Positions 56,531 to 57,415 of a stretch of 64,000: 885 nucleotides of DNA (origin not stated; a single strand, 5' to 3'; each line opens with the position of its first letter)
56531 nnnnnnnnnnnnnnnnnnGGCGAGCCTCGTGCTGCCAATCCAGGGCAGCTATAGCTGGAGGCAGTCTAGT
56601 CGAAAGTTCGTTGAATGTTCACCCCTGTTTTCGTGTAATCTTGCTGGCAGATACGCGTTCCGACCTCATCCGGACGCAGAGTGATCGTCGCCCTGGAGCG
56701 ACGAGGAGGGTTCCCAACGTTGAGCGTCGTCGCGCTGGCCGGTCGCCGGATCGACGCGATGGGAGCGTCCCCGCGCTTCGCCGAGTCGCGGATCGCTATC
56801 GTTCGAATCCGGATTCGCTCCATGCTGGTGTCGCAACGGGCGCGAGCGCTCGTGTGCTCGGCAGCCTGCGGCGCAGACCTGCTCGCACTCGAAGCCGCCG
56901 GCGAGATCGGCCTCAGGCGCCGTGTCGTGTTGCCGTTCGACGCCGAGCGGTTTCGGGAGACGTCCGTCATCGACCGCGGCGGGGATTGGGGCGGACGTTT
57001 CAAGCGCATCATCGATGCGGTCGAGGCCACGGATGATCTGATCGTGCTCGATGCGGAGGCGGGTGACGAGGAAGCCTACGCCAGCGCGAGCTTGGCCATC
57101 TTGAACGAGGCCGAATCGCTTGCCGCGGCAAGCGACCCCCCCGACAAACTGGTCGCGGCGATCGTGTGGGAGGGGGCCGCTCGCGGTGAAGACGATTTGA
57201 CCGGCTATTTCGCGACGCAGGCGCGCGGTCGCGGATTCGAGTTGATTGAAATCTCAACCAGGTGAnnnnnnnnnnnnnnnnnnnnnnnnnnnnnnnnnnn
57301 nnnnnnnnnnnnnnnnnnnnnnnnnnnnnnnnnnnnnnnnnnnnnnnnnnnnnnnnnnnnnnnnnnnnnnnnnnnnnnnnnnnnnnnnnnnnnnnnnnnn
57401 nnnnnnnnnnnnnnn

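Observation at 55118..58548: Second nucleotide-processing module: TIR-TM protein divergent from a coupled SLOG-like + NDT-like/TPR gene pair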

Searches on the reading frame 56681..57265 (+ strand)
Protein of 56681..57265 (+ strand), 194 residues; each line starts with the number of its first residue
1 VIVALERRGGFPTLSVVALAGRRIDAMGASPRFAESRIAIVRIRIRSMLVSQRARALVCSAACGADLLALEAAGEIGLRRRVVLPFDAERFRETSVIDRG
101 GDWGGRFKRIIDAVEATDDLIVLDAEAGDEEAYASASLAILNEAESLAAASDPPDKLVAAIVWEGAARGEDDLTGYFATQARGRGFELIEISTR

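Call 7: search_protein_families(library=pfam, proteins=[window:56681-57265:+], max_evalue=0.1)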
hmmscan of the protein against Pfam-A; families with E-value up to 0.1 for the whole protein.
window:56681-57265:+ (194 aa): 0 families

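Call 8: search_protein_families(library=padloc, proteins=[window:56681-57265:+], max_evalue=0.1)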
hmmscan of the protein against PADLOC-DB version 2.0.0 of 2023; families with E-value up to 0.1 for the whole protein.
window:56681-57265:+ (194 aa): 0 families

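Call 10: search_protein_families(library=ncbifam, proteins=[window:56681-57265:+], max_evalue=0.1)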
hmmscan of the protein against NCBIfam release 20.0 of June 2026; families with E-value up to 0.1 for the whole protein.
window:56681-57265:+ (194 aa): 0 families

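Call 11: find_homologous_proteins(query=window:56720-57262:+)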
Query window:56720-57262:+ (181 aa): 1918 proteins with E <= 0.001 among 4274 candidates; the best 120 are listed.
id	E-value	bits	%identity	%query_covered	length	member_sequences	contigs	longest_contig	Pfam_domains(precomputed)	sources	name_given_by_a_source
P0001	2.1e-105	368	100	100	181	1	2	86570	-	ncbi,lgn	-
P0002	3.7e-59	217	64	99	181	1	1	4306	-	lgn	-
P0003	1.3e-58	216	61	99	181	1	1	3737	-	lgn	-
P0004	2.4e-56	208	57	99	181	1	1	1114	-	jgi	jgi:hypothetical protein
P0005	3.0e-56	208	58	99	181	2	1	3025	-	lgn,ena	-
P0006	3.7e-54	201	59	98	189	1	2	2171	-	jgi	jgi:hypothetical protein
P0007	5.2e-53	197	55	98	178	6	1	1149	-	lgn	-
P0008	6.3e-53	197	60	98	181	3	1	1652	-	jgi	-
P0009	6.6e-53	197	57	98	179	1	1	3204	-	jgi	jgi:hypothetical protein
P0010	6.6e-53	197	59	98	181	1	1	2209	-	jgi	jgi:hypothetical protein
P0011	1.3e-52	196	56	98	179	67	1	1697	-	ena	-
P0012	2.0e-52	195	58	98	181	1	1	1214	-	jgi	jgi:hypothetical protein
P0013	2.1e-52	195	58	98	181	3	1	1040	-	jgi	-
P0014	2.5e-52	195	59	98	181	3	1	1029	-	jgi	-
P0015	3.0e-52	195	57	98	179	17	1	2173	-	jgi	jgi:hypothetical protein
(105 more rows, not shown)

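Call 14: find_related_loci(query=A1, collection=genome_contigs, flank=8000)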
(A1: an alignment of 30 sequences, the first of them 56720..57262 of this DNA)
Query A1 (181 aa) in genome_contigs; peptide patterns used: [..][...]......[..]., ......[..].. (x = any residue, [..] = any of these).
545 stretches matched a pattern; 313 encode a relative of the query (tblastn E <= 1e-3); the best 80 are kept; 80 distinct loci.
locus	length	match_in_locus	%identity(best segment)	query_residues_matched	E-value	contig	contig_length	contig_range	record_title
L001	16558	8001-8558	53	3-181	2e-56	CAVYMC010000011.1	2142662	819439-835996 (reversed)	MAG: uncultured Chloroflexia bacterium isolate MFD01299.bin.2.120 genome assembly, contig: contig_7523, whole genome sho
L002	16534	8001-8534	52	2-180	2e-53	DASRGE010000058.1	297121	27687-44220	MAG TPA_asm: Bryobacteraceae bacterium isolate SMAG_U10050 k141_1146898, whole genome shotgun sequence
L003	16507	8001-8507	53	3-180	3e-52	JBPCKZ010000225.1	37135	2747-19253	MAG: Bryobacteraceae bacterium isolate TH_ant_mag_65 S1Ck127_6877041_flag_0_multi_16.9957_len_37135, whole genome shotgu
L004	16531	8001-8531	55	1-180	6e-52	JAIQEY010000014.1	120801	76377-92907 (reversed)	MAG: Terriglobia bacterium isolate SRVP_12 SR-VP_26_10_2019_B_35cm_scaffold_157, whole genome shotgun sequence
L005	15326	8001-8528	50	3-180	2e-51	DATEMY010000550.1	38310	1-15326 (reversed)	MAG TPA_asm: Blastocatellia bacterium isolate SMAG_U8955 k141_1372736, whole genome shotgun sequence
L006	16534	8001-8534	51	1-180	2e-51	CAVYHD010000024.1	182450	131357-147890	MAG: Terriglobia bacterium isolate MFD03399.bin.2.65 genome assembly, contig: contig_29844, whole genome shotgun sequenc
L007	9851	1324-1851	51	3-180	7e-51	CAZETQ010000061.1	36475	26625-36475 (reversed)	MAG TPA_asm: uncultured Solibacteraceae bacterium isolate SRP344714_co2_510 genome assembly, contig: NODE_2756_length_36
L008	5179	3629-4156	52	3-180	4e-51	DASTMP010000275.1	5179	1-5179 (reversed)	MAG TPA_asm: Blastocatellia bacterium isolate SMAG_U3747 k141_898358, whole genome shotgun sequence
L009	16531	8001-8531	50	3-180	4e-51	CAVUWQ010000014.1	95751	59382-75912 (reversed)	MAG: uncultured Acidobacteriaceae bacterium isolate MFD04540.bin.1.109 genome assembly, contig: contig_18819, whole geno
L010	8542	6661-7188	53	3-180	5e-51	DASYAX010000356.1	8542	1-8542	MAG TPA_asm: Bryobacteraceae bacterium isolate SMAG_U4892 k141_1160614, whole genome shotgun sequence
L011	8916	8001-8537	48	1-180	7e-51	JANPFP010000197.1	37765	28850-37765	MAG: Acidobacteriota bacterium isolate VAR_78_concoct_211 VAR_78_k141_771476, whole genome shotgun sequence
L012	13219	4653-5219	50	3-180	9e-51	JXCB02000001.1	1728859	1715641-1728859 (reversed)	Tolypothrix campylonemoides VB511288 scaffold_000, whole genome shotgun sequence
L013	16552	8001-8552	53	2-181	3e-50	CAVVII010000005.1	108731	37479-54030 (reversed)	MAG: uncultured Verrucomicrobiae bacterium isolate MFD02199.bin.2.201 genome assembly, contig: contig_21116, whole genom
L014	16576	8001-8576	50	1-180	3e-50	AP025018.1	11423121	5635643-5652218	Calothrix sp. PCC 7716 DNA, complete genome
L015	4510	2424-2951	51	3-180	1e-50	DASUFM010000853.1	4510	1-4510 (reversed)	MAG TPA_asm: Blastocatellia bacterium isolate SMAG_U1379 k141_1340678, whole genome shotgun sequence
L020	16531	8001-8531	51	3-180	7e-50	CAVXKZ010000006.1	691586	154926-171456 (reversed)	MAG: uncultured Acidobacteriaceae bacterium isolate MFD09603.bin.1.394 genome assembly, contig: contig_34540, whole geno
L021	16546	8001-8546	52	3-181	2e-49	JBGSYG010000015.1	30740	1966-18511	MAG: Pyrinomonadaceae bacterium isolate JTS-RE85 k141_11513313, whole genome shotgun sequence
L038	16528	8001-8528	50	3-180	3e-48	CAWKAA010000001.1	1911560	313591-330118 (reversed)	MAG: Terriglobia bacterium isolate MFD03346.bin.2.6 genome assembly, contig: contig_1120, whole genome shotgun sequence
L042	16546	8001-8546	54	2-180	4e-48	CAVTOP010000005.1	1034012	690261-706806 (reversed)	MAG: uncultured Alphaproteobacteria bacterium isolate MFD06229.bin.1.283 genome assembly, contig: contig_1383, whole gen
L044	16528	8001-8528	52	2-180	7e-48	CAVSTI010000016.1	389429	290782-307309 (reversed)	MAG: uncultured Acidobacteriaceae bacterium isolate MFD09671.bin.2.23 genome assembly, contig: contig_62290, whole genom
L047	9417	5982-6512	49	3-180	2e-47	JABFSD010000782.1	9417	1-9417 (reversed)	MAG: Acidobacteria bacterium isolate S-RSF-IL-17 seq_2187, whole genome shotgun sequence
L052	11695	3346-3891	51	2-180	3e-47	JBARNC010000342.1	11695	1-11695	MAG: Pseudolabrys sp. isolate MFD10948_ilm_asm_bin10 k127_150479, whole genome shotgun sequence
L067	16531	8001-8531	49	3-180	1e-45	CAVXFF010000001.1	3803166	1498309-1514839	MAG: Terriglobia bacterium isolate MFD02416.bin.1.115 genome assembly, contig: contig_19275, whole genome shotgun sequen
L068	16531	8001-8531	48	3-180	1e-45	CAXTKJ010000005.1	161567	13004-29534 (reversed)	MAG TPA_asm: uncultured Pyrinomonadaceae bacterium isolate public_SRR11456921_metawrap_bin.8 genome assembly, contig: pu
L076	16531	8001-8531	48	2-180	3e-45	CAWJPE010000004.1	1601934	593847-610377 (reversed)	MAG: uncultured Acidobacteriota bacterium isolate MFD04463.bin.1.45 genome assembly, contig: contig_35928, whole genome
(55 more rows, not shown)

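Call 15: search_solved_structures(query=A1, max_evalue=10, show_alignments=2)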
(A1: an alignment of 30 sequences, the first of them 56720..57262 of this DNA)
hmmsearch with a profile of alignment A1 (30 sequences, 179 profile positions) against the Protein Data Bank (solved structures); distinct sequences matched with E-value up to 10: 4.
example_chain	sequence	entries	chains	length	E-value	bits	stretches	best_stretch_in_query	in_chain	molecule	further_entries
3c8f_A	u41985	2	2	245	0.16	14.8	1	91-154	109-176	Pyruvate formate-lyase 1-activating enzyme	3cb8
8fo0_A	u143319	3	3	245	0.37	13.6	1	91-154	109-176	Pyruvate formate-lyase 1-activating enzyme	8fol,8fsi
1t47_A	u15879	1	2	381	0.77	12.6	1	47-154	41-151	4-hydroxyphenylpyruvate dioxygenase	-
2rkb_A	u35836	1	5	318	2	11.2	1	36-73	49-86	Serine dehydratase-like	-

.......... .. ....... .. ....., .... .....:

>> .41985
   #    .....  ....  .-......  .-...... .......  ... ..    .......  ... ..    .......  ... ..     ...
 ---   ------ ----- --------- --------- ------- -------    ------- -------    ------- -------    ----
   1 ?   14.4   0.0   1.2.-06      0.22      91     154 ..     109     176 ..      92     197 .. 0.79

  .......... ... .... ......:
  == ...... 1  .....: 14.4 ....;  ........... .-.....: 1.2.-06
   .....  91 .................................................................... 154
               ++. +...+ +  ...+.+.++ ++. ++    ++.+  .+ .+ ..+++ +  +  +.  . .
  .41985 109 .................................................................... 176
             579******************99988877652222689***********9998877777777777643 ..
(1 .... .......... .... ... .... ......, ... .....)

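Call 21: predict_structure(alignment_id=A1)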
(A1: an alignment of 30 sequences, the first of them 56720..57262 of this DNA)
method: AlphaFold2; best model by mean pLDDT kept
length: 181 residues; sequences in the alignment: 30
mean_pLDDT: 92.1   pTM: 0.90
mean pLDDT of the five models: 92.1, 91.3, 90.6, 90.2, 88.1
residues with pLDDT >= 90: 129; 70-90: 48; 50-70: 4; < 50: 0
segments of 3 or more residues with pLDDT < 50: none
pLDDT, mean of each block of 10 residues (from residue 1): 95 76 93 98 95 96 98 91 76 94 97 82 96 97 97 86 96 97 88
secondary structure, 60 per line:
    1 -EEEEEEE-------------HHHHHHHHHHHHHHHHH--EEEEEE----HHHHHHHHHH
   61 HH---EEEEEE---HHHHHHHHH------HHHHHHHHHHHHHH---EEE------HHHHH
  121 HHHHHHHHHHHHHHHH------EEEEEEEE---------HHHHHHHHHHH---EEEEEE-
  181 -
elements in order: E2-8 H22-38 E41-46 H51-62 E66-71 H75-83 H90-103 E107-109 H116-136 E143-150 H160-170 E174-179

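Call 37: find_encoding_contigs(protein=P0001, flank=10000, max_places=3)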
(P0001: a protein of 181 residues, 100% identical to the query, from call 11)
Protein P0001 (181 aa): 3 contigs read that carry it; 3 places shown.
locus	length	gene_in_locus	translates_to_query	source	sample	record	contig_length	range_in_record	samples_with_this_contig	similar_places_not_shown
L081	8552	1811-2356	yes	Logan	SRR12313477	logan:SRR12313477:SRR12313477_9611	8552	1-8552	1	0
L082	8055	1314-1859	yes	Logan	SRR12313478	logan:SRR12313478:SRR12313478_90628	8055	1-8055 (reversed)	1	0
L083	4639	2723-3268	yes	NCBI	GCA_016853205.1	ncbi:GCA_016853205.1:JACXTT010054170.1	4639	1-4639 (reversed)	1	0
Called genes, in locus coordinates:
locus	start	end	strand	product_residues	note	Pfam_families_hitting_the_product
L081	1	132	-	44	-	?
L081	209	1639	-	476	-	PF13676:TIR_2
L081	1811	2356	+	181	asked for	-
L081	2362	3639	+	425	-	PF13414:TPR_11 (faint), PF13428:TPR_14 (faint), PF07719:TPR_2 (faint), PF13432:TPR_16 (weak), PF14559:TPR_19 (weak), PF20308:TPR-S (weak), PF13431:TPR_17 (faint), PF13432:TPR_16 (weak), +4 more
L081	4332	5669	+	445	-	PF13646:HEAT_2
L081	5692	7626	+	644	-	PF04371:PAD_porph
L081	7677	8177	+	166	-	-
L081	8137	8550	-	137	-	?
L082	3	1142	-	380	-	?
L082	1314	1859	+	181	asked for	-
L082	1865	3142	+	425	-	PF13414:TPR_11 (faint), PF13428:TPR_14 (faint), PF07719:TPR_2 (faint), PF13432:TPR_16 (weak), PF14559:TPR_19 (weak), PF20308:TPR-S (weak), PF13431:TPR_17 (faint), PF13432:TPR_16 (weak), +4 more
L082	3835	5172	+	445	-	PF13646:HEAT_2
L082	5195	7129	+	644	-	PF04371:PAD_porph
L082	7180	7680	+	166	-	-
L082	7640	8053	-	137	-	?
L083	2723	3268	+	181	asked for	-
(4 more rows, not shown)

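Call 62: search_protein_families(library=pfam, proteins=[L042:8597-10636:+, L012:5308-6606:+, L012:6652-7542:+], max_evalue=0.01)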
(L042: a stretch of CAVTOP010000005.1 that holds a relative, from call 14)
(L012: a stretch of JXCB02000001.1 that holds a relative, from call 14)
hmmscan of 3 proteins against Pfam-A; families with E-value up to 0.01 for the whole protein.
L042:8597-10636:+ (680 aa): 2 families
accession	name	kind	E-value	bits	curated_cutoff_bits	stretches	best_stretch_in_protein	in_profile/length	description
PF20308.4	TPR-S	-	2.7e-07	31.5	27.6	1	226-351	1-99/102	Tetratricopeptide Repeats-Sensor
PF13432.12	TPR_16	-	0.00051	20.9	32.7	1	218-263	4-49/65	Tetratricopeptide repeat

L012:5308-6606:+ (433 aa): 11 families
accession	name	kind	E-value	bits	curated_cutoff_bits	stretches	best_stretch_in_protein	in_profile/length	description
PF20308.4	TPR-S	-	1.5e-17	64.5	27.6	1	228-334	2-102/102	Tetratricopeptide Repeats-Sensor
PF14559.12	TPR_19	-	3e-09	37.5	25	0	222-291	1-67/68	Tetratricopeptide repeat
PF13181.12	TPR_8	-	4.4e-08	33.1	25.7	0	371-396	7-32/34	Tetratricopeptide repeat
PF13432.12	TPR_16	-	1.1e-07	32.5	32.7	1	250-321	1-62/65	Tetratricopeptide repeat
PF07719.23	TPR_2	-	1.8e-07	31.2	27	0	370-396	6-32/34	Tetratricopeptide repeat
PF13676.11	TIR_2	-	2.1e-07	31.9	28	1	7-131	1-121/122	TIR domain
PF13281.12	MAP3K_TRAF_bd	-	4e-07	29.8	24.1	1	264-340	195-270/371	MAP3K TRAFs-binding domain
PF13428.12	TPR_14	-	3.1e-06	27.8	23.5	0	372-397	8-33/44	Tetratricopeptide repeat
PF00515.34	TPR_1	-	0.0002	21.5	27.8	0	372-393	8-29/34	Tetratricopeptide repeat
PF13174.12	TPR_6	-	0.0017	19.3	26.3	0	249-275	3-29/33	Tetratricopeptide repeat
PF13371.12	TPR_9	-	0.006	17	35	0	371-403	35-67/73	Tetratricopeptide repeat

L012:6652-7542:+ (297 aa): 3 families
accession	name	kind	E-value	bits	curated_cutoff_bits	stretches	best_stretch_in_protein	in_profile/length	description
PF18184.6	SLATT_3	-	8.8e-38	130.4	26.3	1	13-166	1-155/155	SMODS and SLOG-associating 2TM effector domain 3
PF18181.6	SLATT_1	-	7.7e-33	113.6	26.3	1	169-291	1-122/122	SMODS and SLOG-associating 2TM effector domain 1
PF14015.11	DUF4231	-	6.4e-17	62.3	24.7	1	19-112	2-98/103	Protein of unknown function (DUF4231)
